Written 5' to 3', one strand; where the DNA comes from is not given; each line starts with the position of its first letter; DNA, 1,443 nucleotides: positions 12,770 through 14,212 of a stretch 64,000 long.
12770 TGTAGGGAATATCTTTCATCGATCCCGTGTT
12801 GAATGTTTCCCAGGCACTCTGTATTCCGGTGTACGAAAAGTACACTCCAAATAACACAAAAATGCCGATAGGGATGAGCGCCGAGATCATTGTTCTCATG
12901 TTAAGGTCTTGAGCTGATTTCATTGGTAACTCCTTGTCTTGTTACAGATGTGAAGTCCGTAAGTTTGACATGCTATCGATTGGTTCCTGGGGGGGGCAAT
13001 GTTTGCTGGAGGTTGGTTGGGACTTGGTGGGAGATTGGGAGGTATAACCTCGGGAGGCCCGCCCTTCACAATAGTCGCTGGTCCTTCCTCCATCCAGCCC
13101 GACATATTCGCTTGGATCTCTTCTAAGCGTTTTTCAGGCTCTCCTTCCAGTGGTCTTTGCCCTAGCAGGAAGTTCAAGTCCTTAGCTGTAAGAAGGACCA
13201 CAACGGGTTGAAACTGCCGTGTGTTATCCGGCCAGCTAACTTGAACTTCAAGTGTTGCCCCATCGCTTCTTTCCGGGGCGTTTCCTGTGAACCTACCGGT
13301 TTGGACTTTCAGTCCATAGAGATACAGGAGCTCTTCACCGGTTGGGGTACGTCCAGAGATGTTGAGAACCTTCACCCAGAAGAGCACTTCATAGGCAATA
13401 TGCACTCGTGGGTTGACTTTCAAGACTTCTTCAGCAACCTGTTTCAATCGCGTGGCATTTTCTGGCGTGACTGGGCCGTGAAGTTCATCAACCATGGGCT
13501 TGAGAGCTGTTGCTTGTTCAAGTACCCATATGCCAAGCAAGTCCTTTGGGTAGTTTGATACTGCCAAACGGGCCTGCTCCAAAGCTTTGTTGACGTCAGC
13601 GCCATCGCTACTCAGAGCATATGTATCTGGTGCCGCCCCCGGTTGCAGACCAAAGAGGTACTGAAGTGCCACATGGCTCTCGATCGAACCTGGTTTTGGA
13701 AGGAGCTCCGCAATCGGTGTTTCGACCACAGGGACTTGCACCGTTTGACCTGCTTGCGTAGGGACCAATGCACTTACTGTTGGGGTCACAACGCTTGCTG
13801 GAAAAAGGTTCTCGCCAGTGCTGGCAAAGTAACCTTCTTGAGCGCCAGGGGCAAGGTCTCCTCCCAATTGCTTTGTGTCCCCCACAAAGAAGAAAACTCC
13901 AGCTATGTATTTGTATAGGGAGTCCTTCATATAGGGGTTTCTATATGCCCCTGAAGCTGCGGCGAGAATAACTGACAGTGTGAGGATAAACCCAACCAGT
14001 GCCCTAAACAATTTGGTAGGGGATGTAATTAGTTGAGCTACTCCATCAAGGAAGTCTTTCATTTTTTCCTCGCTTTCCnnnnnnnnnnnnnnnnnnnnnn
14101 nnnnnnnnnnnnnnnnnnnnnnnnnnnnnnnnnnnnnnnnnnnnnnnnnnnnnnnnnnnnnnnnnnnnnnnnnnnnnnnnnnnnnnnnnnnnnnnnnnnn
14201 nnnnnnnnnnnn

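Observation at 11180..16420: Compositionally foreign 5-gene island built around a membrane-embedded M23 peptidase / lytic transglycosylase fusion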

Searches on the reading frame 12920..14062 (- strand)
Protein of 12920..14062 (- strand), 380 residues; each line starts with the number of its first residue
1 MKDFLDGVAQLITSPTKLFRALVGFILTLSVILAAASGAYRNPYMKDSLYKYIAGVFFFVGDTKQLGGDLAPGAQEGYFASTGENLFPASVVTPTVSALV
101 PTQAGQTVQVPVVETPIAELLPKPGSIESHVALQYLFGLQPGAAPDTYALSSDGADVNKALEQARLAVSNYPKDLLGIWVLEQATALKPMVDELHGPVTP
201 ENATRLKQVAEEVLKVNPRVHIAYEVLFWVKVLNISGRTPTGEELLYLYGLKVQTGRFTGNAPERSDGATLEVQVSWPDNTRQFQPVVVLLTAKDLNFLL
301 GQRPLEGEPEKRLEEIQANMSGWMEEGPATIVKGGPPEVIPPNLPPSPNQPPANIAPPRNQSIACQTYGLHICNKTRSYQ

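Call 3: search_protein_families(library=pfam, proteins=[window:12920-14062:-], max_evalue=1)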
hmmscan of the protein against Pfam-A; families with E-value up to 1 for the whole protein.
window:12920-14062:- (380 aa): 0 families

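Call 4: search_protein_families(library=phrogs, proteins=[window:12920-14062:-], max_evalue=0.1)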
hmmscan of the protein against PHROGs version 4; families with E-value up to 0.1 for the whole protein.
window:12920-14062:- (380 aa): 0 families

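Call 18: list_cluster_members(proteins=[P0001, window:12920-14062:-, window:12369-12923:-, window:11236-11619:-, window:8680-11145:+, window:16541-17224:-, P0005, P0009, P0011, P0017])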
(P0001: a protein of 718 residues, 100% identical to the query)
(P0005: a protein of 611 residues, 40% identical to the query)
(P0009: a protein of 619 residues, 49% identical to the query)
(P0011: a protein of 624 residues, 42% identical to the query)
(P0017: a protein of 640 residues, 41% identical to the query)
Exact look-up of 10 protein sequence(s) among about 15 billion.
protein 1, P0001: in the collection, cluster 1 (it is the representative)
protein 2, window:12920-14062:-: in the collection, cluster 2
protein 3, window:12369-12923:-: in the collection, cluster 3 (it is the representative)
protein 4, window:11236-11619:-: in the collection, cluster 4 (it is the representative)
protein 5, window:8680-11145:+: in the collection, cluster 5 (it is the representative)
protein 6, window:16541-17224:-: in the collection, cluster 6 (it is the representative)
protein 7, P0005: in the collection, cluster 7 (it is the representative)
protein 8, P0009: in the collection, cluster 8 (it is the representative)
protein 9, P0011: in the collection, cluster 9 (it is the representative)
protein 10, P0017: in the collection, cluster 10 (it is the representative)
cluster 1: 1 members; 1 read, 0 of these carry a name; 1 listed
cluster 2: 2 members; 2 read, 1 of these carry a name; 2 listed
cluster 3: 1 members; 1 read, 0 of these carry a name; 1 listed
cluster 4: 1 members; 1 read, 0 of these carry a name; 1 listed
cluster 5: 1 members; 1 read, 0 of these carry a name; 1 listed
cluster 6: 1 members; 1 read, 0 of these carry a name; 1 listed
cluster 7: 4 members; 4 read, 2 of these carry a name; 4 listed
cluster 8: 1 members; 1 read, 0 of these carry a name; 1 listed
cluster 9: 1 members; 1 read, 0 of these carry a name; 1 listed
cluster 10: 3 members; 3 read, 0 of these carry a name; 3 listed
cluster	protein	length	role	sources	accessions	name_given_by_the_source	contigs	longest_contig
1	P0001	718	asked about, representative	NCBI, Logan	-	-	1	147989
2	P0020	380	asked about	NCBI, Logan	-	-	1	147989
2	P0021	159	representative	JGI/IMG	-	hypothetical protein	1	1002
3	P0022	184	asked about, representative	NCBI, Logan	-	-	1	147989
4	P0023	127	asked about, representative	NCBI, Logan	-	-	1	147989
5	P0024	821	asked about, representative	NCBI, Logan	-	-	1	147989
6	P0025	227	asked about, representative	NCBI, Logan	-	-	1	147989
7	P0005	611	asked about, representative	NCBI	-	-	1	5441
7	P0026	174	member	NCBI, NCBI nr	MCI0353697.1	MAG: hypothetical protein L0099_01470, partial [Acidobacteria bacterium] | hypothetical protein [Acidobacteriota bacterium]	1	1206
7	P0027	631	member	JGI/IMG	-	hypothetical protein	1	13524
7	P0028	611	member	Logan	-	-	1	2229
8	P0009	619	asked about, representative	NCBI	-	-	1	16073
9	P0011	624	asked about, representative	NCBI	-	-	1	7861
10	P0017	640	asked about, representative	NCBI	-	-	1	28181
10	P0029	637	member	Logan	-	-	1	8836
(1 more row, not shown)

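Call 87: search_protein_families(library=ncbifam, proteins=[window:12920-14062:-], max_evalue=0.1)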
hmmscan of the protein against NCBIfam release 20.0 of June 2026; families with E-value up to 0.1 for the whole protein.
window:12920-14062:- (380 aa): 1 family
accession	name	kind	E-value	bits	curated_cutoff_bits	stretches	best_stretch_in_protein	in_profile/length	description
NF041646.1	VC0807_fam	subfamily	0.066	12.9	65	0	18-60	55-97/189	VC0807 family protein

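Call 88: search_protein_families(library=padloc, proteins=[window:12920-14062:-], max_evalue=0.1)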
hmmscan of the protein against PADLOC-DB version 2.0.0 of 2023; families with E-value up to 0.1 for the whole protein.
window:12920-14062:- (380 aa): 0 families
